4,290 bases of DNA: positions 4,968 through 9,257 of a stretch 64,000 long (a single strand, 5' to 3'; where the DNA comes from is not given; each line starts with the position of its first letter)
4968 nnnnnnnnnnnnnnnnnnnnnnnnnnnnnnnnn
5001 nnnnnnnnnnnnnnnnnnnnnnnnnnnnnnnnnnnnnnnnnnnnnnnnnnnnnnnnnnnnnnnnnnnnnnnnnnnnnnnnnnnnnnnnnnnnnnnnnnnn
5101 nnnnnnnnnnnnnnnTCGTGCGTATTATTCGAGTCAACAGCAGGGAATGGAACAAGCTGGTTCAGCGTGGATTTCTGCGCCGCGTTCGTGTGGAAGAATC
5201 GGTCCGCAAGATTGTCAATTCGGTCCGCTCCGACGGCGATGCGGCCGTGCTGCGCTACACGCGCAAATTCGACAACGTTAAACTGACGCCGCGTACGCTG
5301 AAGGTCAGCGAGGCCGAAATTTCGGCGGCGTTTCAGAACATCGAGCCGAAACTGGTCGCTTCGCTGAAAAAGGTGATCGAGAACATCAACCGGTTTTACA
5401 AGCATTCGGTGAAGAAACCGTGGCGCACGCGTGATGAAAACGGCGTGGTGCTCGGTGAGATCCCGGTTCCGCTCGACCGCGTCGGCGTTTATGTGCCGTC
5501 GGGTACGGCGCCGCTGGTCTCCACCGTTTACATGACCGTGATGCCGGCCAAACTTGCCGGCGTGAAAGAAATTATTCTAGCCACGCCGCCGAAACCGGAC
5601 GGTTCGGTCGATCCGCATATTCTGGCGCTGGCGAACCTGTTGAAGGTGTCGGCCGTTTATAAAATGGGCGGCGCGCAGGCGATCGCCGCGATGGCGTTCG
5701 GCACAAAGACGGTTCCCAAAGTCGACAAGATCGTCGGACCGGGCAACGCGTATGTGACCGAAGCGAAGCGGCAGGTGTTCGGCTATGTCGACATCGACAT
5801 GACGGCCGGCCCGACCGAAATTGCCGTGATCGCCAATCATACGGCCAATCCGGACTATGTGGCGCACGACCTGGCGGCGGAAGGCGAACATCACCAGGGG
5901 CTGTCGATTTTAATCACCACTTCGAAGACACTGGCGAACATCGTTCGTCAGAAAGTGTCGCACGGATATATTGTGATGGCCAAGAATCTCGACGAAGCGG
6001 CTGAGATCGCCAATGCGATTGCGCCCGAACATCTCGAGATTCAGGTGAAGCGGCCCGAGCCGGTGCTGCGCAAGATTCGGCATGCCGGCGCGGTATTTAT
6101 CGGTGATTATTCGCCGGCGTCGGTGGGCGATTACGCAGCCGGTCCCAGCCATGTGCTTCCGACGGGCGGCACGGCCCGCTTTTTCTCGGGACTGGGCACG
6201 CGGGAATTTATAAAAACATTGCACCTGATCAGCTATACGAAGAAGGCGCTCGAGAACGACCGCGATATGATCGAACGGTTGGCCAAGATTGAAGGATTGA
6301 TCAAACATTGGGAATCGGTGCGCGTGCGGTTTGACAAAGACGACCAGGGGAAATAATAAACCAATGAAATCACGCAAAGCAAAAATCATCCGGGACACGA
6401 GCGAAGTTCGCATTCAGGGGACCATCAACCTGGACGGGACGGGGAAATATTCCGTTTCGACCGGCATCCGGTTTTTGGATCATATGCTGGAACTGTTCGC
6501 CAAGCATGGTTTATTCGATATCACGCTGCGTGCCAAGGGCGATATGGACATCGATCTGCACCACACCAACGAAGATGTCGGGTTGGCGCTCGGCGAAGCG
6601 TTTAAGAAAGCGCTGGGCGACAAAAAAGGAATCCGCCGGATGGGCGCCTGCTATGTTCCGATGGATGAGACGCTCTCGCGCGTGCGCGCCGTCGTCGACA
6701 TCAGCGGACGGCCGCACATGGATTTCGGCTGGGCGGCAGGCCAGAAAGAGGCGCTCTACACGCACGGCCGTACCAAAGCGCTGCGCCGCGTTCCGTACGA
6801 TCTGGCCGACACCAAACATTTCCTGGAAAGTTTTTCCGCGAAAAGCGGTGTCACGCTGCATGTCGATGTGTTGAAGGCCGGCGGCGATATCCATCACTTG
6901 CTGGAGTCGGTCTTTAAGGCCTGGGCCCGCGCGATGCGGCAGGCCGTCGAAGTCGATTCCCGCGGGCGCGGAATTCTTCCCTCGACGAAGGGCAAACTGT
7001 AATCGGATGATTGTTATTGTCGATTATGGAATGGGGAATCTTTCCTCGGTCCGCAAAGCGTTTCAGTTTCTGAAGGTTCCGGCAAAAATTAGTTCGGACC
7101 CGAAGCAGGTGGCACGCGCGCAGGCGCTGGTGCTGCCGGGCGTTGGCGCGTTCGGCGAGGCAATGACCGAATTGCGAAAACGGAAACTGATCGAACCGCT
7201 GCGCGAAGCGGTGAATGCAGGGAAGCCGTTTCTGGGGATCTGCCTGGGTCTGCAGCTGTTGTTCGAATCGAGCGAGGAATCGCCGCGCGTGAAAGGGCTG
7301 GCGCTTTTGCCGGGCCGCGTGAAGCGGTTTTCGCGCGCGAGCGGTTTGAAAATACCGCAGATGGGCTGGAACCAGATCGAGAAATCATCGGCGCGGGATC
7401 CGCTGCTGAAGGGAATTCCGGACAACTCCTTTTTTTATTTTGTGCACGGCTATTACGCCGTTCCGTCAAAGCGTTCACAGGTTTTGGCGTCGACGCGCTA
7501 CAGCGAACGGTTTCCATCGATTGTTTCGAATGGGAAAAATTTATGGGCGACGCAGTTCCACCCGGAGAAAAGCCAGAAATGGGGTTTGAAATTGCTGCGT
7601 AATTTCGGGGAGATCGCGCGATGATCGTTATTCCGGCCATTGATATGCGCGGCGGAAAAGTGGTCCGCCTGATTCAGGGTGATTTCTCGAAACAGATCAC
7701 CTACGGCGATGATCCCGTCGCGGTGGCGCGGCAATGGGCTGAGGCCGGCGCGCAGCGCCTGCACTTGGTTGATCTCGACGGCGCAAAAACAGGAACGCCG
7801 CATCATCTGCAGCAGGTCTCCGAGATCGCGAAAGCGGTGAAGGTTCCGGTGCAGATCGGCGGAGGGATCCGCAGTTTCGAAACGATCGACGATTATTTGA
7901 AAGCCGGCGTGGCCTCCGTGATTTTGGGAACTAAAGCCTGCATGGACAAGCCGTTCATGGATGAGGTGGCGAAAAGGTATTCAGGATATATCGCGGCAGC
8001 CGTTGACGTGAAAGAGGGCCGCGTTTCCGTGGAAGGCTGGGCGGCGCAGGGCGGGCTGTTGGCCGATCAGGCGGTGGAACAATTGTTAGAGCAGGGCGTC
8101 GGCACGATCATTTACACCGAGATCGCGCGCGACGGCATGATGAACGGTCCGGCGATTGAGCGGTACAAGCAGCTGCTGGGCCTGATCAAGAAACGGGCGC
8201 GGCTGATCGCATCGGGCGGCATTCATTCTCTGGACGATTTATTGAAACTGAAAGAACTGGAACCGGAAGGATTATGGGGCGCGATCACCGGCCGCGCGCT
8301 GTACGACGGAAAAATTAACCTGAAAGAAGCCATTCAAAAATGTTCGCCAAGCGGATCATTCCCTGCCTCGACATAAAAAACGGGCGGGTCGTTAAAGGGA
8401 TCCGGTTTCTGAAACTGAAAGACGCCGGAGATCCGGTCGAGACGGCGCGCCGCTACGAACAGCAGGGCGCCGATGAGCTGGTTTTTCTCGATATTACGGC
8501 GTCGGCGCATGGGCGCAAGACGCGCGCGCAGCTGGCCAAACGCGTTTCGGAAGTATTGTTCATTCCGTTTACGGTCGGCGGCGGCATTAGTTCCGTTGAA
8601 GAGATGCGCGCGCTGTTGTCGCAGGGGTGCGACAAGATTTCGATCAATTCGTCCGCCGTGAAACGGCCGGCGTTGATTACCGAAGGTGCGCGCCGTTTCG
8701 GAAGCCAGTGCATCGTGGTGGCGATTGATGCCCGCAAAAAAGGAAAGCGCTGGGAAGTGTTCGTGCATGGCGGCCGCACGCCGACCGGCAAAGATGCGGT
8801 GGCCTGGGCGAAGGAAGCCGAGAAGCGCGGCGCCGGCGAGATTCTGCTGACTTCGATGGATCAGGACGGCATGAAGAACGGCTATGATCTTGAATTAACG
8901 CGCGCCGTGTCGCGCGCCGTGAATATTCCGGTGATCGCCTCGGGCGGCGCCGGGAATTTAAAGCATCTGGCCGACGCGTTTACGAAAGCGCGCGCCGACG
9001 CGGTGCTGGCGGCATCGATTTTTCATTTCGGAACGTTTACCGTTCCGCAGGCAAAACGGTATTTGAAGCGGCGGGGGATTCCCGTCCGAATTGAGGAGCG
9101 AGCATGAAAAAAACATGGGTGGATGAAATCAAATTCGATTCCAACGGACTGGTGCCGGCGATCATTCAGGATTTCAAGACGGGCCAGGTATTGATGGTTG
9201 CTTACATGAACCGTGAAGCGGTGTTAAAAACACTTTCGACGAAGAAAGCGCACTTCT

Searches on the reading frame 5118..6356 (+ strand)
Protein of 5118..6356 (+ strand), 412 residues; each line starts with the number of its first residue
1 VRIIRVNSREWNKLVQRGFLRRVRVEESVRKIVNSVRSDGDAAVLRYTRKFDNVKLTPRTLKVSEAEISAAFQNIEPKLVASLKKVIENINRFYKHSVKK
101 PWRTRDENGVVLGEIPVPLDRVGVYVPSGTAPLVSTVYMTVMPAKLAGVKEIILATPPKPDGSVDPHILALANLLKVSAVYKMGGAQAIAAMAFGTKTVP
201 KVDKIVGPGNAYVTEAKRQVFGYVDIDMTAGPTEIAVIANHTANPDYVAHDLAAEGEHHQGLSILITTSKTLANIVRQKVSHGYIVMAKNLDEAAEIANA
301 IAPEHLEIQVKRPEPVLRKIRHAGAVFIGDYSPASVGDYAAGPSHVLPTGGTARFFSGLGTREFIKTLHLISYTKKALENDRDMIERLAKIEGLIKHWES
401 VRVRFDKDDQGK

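Call 31: search_protein_families(library=pfam, proteins=[window:5118-6356:+], max_evalue=0.00001)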
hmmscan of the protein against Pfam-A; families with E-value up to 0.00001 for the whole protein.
window:5118-6356:+ (412 aa): 1 family
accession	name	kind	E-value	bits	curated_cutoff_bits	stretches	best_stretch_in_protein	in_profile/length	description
PF00815.25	Histidinol_dh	-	2.8e-149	498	27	1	23-405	9-411/411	Histidinol dehydrogenase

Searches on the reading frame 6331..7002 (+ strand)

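Call 70: search_protein_families(library=pfam, proteins=[window:6331-7002:+], max_evalue=0.00001)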
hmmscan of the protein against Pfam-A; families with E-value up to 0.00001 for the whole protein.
window:6331-7002:+ (223 aa): 1 family
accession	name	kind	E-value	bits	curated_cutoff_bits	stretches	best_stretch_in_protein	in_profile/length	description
PF00475.24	IGPD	-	6.9e-50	169.3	27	1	44-202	1-144/144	Imidazoleglycerol-phosphate dehydratase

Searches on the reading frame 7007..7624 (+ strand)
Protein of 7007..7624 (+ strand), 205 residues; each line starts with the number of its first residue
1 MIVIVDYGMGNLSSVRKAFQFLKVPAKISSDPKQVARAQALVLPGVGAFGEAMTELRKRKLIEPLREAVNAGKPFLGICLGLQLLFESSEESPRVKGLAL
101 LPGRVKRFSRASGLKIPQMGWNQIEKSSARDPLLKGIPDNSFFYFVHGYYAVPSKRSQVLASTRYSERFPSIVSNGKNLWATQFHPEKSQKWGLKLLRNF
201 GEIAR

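Call 70: search_protein_families(library=pfam, proteins=[window:7007-7624:+], max_evalue=0.00001)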
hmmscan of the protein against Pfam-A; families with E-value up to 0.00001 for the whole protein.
window:7007-7624:+ (205 aa): 3 families
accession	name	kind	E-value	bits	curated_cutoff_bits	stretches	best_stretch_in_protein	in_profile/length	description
PF00117.34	GATase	-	3.3e-19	69.7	22.8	1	4-200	2-186/190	Glutamine amidotransferase class-I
PF01174.25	SNO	-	9e-08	32.6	27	1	24-109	20-104/188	SNO glutamine amidotransferase family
PF07685.20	GATase_3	-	4.2e-07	30.2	27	1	30-105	31-115/196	CobB/CobQ-like glutamine amidotransferase domain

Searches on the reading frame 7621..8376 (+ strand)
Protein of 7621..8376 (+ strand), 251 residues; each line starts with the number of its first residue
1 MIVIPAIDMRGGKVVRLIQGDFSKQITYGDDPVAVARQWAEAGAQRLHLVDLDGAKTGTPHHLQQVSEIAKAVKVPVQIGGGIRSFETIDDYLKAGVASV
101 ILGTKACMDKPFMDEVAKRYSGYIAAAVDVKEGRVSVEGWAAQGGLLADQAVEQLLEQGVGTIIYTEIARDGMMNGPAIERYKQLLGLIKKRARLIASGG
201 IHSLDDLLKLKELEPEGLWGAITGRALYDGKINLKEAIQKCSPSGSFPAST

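Call 70: search_protein_families(library=pfam, proteins=[window:7621-8376:+], max_evalue=0.00001)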
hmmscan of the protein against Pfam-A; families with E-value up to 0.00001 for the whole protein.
window:7621-8376:+ (251 aa): 1 family
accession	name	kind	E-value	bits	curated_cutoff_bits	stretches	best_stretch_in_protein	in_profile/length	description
PF00977.27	His_biosynth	-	2.3e-71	240.3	23.6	1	3-232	2-227/228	Histidine biosynthesis protein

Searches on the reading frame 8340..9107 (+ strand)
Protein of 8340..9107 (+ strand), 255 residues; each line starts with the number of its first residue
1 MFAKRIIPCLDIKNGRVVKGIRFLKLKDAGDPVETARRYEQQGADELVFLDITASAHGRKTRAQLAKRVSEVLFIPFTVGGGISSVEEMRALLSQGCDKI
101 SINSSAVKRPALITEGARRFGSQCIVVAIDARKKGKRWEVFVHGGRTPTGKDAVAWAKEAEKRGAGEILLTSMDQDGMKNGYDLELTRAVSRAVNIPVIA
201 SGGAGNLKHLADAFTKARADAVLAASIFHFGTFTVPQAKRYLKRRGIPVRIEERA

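Call 70: search_protein_families(library=pfam, proteins=[window:8340-9107:+], max_evalue=0.00001)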
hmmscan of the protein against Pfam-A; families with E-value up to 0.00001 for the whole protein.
window:8340-9107:+ (255 aa): 3 families
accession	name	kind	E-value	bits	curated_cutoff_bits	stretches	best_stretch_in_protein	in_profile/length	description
PF00977.27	His_biosynth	-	8.4e-87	290.8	23.6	1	5-234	1-228/228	Histidine biosynthesis protein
PF03060.21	NMO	-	1.1e-08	35.3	28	0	153-223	145-220/331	Nitronate monooxygenase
PF01207.24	Dus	-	7.9e-08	32.2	20.4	0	31-118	139-228/311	Dihydrouridine synthase (Dus)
